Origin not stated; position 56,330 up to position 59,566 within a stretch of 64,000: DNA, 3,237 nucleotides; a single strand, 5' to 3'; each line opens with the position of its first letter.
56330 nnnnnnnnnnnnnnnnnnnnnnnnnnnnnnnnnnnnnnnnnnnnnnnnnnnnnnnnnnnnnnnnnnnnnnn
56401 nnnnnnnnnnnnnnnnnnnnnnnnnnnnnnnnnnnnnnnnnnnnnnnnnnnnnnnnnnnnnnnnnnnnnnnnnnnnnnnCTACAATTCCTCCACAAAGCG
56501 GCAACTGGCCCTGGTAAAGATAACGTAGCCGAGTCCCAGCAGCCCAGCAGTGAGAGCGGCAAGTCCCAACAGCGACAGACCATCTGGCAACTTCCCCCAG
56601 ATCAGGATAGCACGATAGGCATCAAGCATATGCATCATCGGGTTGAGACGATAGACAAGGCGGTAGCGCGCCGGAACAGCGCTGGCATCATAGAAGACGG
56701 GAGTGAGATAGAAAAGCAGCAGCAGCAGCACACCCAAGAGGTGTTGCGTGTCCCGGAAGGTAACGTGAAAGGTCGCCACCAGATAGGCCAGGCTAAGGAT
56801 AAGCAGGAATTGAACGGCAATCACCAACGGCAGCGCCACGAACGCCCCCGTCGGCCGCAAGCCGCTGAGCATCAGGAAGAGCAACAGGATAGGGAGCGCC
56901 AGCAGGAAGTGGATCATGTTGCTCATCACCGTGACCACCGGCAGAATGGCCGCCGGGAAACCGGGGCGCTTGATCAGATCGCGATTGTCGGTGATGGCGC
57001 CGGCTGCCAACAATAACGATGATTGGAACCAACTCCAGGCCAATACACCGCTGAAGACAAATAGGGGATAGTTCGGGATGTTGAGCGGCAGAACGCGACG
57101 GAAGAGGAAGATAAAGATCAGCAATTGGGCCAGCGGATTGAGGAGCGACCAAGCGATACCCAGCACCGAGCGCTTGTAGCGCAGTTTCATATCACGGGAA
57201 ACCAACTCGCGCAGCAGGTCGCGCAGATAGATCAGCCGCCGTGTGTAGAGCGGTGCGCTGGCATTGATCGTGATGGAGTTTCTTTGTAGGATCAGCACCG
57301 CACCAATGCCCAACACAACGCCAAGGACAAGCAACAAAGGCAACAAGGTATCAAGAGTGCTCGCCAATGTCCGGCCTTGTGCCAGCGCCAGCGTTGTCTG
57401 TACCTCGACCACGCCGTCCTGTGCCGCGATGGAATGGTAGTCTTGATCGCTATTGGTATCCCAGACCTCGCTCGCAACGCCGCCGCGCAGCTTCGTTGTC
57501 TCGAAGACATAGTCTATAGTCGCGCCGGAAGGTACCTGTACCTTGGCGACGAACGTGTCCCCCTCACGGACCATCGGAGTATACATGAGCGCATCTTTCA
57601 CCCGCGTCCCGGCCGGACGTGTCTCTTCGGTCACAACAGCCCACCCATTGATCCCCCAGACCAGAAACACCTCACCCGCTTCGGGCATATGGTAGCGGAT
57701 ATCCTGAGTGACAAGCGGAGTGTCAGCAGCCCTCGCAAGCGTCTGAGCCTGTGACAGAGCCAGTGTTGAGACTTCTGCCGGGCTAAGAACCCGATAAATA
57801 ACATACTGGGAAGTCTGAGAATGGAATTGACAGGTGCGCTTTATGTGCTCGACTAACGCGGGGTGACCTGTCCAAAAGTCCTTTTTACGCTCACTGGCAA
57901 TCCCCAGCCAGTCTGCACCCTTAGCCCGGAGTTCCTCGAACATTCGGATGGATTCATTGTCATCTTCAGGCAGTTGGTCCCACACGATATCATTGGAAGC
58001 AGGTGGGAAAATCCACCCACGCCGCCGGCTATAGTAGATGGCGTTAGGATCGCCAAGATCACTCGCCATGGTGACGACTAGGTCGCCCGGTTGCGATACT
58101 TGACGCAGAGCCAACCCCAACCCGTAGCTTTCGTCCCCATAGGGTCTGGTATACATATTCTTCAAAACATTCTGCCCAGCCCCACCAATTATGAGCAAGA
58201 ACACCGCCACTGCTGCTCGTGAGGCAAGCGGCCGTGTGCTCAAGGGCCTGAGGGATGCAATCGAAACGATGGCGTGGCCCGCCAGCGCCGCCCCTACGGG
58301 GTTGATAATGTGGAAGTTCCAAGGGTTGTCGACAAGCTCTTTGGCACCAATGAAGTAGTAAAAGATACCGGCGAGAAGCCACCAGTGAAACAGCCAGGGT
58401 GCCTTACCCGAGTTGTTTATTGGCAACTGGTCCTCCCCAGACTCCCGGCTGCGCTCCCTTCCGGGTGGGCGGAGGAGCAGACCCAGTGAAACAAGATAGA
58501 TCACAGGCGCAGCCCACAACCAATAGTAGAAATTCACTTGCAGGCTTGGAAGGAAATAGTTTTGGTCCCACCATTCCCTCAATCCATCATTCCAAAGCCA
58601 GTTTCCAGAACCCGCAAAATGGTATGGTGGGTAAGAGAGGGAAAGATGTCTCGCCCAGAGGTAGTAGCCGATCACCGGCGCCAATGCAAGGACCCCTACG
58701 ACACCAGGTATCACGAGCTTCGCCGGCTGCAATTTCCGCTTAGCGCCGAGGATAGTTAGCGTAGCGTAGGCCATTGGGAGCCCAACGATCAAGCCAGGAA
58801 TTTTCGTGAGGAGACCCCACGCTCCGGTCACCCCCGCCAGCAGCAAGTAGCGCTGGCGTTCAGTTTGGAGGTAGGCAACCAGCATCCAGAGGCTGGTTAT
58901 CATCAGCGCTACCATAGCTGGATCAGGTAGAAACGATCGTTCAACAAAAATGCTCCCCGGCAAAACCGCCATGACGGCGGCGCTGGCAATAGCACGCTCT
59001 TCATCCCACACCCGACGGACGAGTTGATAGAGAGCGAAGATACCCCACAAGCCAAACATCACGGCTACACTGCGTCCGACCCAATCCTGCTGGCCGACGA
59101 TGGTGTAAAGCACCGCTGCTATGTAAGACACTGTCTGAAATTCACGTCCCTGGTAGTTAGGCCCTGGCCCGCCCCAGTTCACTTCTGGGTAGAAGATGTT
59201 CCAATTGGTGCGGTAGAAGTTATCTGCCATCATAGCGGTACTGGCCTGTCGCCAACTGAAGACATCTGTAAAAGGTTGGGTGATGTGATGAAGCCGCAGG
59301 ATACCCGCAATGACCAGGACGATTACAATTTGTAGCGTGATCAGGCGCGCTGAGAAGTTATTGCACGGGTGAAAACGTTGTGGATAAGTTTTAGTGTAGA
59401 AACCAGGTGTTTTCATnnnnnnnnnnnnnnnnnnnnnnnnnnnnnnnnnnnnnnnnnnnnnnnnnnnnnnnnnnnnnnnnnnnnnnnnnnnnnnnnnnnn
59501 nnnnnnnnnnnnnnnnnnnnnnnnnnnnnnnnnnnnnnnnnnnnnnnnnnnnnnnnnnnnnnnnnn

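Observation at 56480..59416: Single ORF fusing a GT-C glycosyltransferase, a carbohydrate-binding-like beta-sandwich and a complete Wzm ABC-2 permease: a possible coupled export-and-transfer machine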

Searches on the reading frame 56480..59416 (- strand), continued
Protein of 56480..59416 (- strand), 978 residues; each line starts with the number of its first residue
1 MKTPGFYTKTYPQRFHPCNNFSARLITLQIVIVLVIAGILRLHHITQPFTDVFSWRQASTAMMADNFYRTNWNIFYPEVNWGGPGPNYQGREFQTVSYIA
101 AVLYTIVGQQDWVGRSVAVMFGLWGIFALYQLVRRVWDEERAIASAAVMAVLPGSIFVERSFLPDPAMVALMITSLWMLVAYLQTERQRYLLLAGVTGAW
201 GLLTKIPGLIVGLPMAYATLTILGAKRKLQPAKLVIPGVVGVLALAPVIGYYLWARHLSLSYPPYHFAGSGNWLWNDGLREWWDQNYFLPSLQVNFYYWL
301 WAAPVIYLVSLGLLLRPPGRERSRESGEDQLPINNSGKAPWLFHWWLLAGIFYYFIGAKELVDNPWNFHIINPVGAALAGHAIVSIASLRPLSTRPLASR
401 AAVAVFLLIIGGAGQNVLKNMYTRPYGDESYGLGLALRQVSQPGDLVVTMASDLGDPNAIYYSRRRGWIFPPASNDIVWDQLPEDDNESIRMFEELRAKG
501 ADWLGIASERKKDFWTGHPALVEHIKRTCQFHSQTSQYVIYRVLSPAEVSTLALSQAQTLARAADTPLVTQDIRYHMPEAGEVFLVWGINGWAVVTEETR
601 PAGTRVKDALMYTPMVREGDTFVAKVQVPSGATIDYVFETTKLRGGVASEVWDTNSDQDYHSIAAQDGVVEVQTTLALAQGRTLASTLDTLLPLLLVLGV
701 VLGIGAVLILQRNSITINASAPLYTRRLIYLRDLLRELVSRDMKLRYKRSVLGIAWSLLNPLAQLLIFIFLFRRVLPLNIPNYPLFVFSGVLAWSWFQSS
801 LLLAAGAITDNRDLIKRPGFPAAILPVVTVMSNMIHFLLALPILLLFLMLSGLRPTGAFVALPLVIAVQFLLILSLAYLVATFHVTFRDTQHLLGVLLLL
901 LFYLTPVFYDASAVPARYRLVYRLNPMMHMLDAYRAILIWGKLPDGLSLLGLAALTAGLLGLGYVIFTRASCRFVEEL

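Call 71: search_solved_structures(query=A1, max_evalue=1)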
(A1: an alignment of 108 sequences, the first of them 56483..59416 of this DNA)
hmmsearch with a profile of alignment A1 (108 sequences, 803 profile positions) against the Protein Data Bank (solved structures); distinct sequences matched with E-value up to 1: 7.
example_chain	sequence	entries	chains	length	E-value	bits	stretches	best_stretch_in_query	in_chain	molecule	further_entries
6m96_B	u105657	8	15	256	4.4e-27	97.6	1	559-797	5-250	Transport permease protein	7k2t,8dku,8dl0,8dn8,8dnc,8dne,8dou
6oih_D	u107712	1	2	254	6e-27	97.1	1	559-797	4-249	Transport permease protein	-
9cfp_A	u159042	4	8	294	3.4e-24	88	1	558-797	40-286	Transport permease protein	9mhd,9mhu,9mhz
6jbh_C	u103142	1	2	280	1.2e-23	86.2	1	559-801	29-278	TarG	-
9cfl_A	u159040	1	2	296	4.2e-23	84.4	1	559-797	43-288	Transport permease protein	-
9qfx_A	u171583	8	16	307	9.4e-21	76.6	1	557-783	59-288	Probable O-antigen/lipopolysaccharide transport integral membrane protein ABC transporter | ABC transporter permease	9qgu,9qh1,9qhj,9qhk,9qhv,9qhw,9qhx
8tsh_C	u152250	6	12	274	1.1e-14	56.6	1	557-763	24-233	Transport permease protein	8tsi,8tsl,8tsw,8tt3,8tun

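Call 76: find_encoding_contigs(protein=P0066, flank=10000, max_places=1)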
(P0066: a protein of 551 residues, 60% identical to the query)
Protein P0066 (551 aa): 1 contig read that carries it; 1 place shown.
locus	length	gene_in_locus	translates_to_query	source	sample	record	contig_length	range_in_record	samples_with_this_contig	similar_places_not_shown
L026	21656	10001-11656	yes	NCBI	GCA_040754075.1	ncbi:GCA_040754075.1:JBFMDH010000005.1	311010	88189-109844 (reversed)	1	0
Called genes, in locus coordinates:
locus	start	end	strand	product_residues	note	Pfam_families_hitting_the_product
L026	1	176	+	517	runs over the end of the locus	PF00144:Beta-lactamase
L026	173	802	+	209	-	-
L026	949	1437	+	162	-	-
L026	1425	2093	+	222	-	-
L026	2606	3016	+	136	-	-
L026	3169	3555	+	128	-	-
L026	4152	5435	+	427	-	PF13641:Glyco_tranf_2_3, PF00535:Glycos_transf_2, PF13632:Glyco_trans_2_3 (weak)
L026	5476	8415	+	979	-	PF13641:Glyco_tranf_2_3, PF00535:Glycos_transf_2, PF13632:Glyco_trans_2_3 (weak), PF08241:Methyltransf_11 (weak), PF13649:Methyltransf_25 (faint), PF04230:PS_pyruv_trans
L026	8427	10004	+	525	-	PF02366:PMT, PF13231:PMT_2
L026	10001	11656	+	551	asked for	PF13231:PMT_2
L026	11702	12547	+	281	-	PF08003:Methyltransf_9 (weak)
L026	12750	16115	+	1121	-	PF05227:CHASE3, PF00989:PAS (weak), PF08448:PAS_4, PF08448:PAS_4, PF08447:PAS_3, PF00512:HisKA, PF02518:HATPase_c, PF00072:Response_reg, +2 more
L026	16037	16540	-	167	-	-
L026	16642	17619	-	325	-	PF00989:PAS, PF08448:PAS_4 (weak), PF13426:PAS_9, PF08447:PAS_3, PF00989:PAS, PF13188:PAS_8, PF12860:PAS_7, PF13426:PAS_9, +2 more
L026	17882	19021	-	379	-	PF02518:HATPase_c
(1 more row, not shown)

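Call 77: find_encoding_contigs(protein=P0042, flank=10000, max_places=1)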
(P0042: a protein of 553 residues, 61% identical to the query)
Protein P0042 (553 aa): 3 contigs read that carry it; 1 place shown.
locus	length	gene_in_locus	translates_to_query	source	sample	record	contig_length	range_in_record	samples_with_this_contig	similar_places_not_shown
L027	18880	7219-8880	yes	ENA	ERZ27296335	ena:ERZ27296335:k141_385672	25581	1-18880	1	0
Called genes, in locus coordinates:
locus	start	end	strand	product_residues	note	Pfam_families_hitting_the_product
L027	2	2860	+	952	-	?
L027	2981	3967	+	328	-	PF16363:GDP_Man_Dehyd, PF01370:Epimerase, PF07993:NAD_binding_4 (weak)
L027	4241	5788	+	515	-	PF13489:Methyltransf_23 (weak), PF00535:Glycos_transf_2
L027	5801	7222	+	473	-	-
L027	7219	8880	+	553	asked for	PF13231:PMT_2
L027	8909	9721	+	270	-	PF08003:Methyltransf_9 (weak)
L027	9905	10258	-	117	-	-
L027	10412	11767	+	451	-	PF00158:Sigma54_activat, PF14532:Sigma54_activ_2, PF07728:AAA_5 (weak), PF25601:AAA_lid_14, PF02954:HTH_8 (weak)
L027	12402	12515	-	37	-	-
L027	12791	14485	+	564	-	PF14522:Cytochrome_C7 (faint)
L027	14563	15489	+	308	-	PF04392:ABC_sub_bind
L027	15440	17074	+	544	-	PF09984:sCache_4, PF00672:HAMP (weak), PF00512:HisKA, PF02518:HATPase_c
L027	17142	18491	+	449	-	PF00072:Response_reg, PF00158:Sigma54_activat, PF14532:Sigma54_activ_2, PF00004:AAA (weak), PF07724:AAA_2 (weak), PF07728:AAA_5, PF25601:AAA_lid_14, PF02954:HTH_8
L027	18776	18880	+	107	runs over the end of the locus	-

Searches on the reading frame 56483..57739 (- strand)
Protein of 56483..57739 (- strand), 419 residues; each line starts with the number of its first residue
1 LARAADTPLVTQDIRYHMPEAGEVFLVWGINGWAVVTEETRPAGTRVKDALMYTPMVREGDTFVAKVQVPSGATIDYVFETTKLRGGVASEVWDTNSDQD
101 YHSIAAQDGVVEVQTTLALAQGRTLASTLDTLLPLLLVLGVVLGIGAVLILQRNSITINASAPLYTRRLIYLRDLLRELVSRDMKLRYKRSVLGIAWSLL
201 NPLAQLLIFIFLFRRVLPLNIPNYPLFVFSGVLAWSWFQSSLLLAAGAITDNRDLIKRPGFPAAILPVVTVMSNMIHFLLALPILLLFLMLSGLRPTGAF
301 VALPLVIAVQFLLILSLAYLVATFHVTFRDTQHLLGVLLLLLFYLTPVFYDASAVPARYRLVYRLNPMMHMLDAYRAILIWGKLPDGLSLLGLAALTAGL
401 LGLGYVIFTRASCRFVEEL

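Call 23: find_homologous_proteins(query=window:56483-57739:-, max_evalue=0.00001)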
Query window:56483-57739:- (419 aa): 1544 proteins with E <= 0.00001 among 8000 candidates; the best 120 are listed.
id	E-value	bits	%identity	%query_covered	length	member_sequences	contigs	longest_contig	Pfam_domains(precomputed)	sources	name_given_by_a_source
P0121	2.6e-190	651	59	100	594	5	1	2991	PF23166.2,PF01061.30,PF16760.11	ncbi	-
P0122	3.2e-182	624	63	98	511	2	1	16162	PF23166.2,PF01061.30,PF16760.11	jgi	jgi:lipopolysaccharide transport system permease protein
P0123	1.8e-181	622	63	98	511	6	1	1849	PF23166.2,PF01061.30,PF16760.11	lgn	-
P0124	6.2e-179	613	69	99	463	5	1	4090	PF01061.30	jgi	jgi:lipopolysaccharide transport system permease protein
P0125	1.0e-178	613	68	99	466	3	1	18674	PF01061.30,PF16760.11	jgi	jgi:lipopolysaccharide transport system permease protein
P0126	1.7e-178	612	70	99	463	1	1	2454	PF01061.30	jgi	jgi:lipopolysaccharide transport system permease protein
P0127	4.2e-175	601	62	98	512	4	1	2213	PF23166.2,PF01061.30,PF16760.11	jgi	jgi:lipopolysaccharide transport system permease protein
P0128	2.8e-169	582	64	98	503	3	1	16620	PF01061.30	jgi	jgi:lipopolysaccharide transport system permease protein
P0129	5.5e-168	577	65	99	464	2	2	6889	PF01061.30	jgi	jgi:lipopolysaccharide transport system permease protein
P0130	2.5e-165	568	54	99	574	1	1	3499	PF01061.30,PF16760.11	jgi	jgi:lipopolysaccharide transport system permease protein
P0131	2.6e-165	568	54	98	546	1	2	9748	PF01061.30,PF16760.11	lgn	-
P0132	3.2e-162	558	54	100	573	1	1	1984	PF01061.30,PF16760.11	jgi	jgi:lipopolysaccharide transport system permease protein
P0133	3.9e-157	542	63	99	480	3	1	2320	PF01061.30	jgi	jgi:lipopolysaccharide transport system permease protein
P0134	5.8e-155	534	51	99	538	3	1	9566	PF23166.2,PF01061.30,PF16760.11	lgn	-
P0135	8.5e-155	534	51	99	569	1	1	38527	PF01061.30,PF16760.11,PF12698.14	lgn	-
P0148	6.6e-114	399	47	99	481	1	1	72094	PF01061.30,PF12698.14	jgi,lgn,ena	-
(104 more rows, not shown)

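Call 25: find_encoding_contigs(protein=P0125, flank=10000, max_places=2)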
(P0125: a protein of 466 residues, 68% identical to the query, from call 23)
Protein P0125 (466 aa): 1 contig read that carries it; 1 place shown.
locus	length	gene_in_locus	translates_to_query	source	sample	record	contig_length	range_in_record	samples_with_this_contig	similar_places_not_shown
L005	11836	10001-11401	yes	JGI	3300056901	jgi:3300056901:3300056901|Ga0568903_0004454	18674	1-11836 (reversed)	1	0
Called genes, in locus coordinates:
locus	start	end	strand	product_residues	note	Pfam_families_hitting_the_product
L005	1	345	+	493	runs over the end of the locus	PF13727:CoA_binding_3, PF02397:Bac_transf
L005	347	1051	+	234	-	PF00483:NTP_transferase, PF12804:NTP_transf_3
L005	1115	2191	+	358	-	PF00288:GHMP_kinases_N, PF08544:GHMP_kinases_C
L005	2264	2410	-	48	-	-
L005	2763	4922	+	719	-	PF00535:Glycos_transf_2, PF13641:Glyco_tranf_2_3, PF13632:Glyco_trans_2_3 (weak), PF00535:Glycos_transf_2, PF10111:Glyco_tranf_2_2 (weak), PF13641:Glyco_tranf_2_3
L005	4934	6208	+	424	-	PF13231:PMT_2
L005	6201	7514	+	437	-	PF00535:Glycos_transf_2, PF13641:Glyco_tranf_2_3, PF13632:Glyco_trans_2_3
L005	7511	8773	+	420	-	PF00535:Glycos_transf_2, PF10111:Glyco_tranf_2_2 (faint), PF13641:Glyco_tranf_2_3, PF13632:Glyco_trans_2_3, PF02709:Glyco_transf_7C (weak)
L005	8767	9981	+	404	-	PF13641:Glyco_tranf_2_3, PF00535:Glycos_transf_2, PF13506:Glyco_transf_21 (weak), PF13632:Glyco_trans_2_3 (weak)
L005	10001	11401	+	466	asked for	PF16760:CBM53 (faint), PF01061:ABC2_membrane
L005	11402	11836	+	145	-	?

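Call 26: find_encoding_contigs(protein=P0148, flank=10000, max_places=2)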
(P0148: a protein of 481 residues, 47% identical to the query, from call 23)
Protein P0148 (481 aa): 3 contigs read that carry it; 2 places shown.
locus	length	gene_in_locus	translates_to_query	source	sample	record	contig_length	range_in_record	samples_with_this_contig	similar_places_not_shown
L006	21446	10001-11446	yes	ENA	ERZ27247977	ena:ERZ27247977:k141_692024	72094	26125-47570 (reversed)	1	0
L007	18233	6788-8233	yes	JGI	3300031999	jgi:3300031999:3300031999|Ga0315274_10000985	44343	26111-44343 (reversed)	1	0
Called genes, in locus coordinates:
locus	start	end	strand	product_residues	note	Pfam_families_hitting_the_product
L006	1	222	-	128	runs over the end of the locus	PF00072:Response_reg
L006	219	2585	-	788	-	PF00072:Response_reg, PF00989:PAS, PF08448:PAS_4, PF08447:PAS_3, PF08448:PAS_4, PF08447:PAS_3, PF00512:HisKA, PF02518:HATPase_c, +4 more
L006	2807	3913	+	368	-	PF00535:Glycos_transf_2, PF10111:Glyco_tranf_2_2, PF13641:Glyco_tranf_2_3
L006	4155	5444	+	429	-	PF00535:Glycos_transf_2, PF10111:Glyco_tranf_2_2, PF13641:Glyco_tranf_2_3, PF13632:Glyco_trans_2_3 (weak)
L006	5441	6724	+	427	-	PF00535:Glycos_transf_2, PF10111:Glyco_tranf_2_2 (weak), PF13641:Glyco_tranf_2_3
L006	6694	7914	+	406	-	PF13506:Glyco_transf_21 (weak), PF13641:Glyco_tranf_2_3, PF00535:Glycos_transf_2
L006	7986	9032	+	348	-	PF13578:Methyltransf_24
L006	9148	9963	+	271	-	PF13489:Methyltransf_23, PF08241:Methyltransf_11, PF08242:Methyltransf_12, PF13649:Methyltransf_25, PF13847:Methyltransf_31 (faint)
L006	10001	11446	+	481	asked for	PF01061:ABC2_membrane, PF12698:ABC2_membrane_3 (weak)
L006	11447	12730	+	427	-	PF00005:ABC_tran, PF13304:AAA_21 (faint), PF14524:Wzt_C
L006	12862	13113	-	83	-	-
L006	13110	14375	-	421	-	PF01969:Ni_insertion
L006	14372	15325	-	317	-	PF00731:AIRC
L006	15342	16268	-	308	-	PF00294:PfkB, PF08543:Phos_pyr_kin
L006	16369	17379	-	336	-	PF06800:Sugar_transport (weak), PF07168:Ureide_permease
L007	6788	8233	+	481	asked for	PF01061:ABC2_membrane, PF12698:ABC2_membrane_3 (weak)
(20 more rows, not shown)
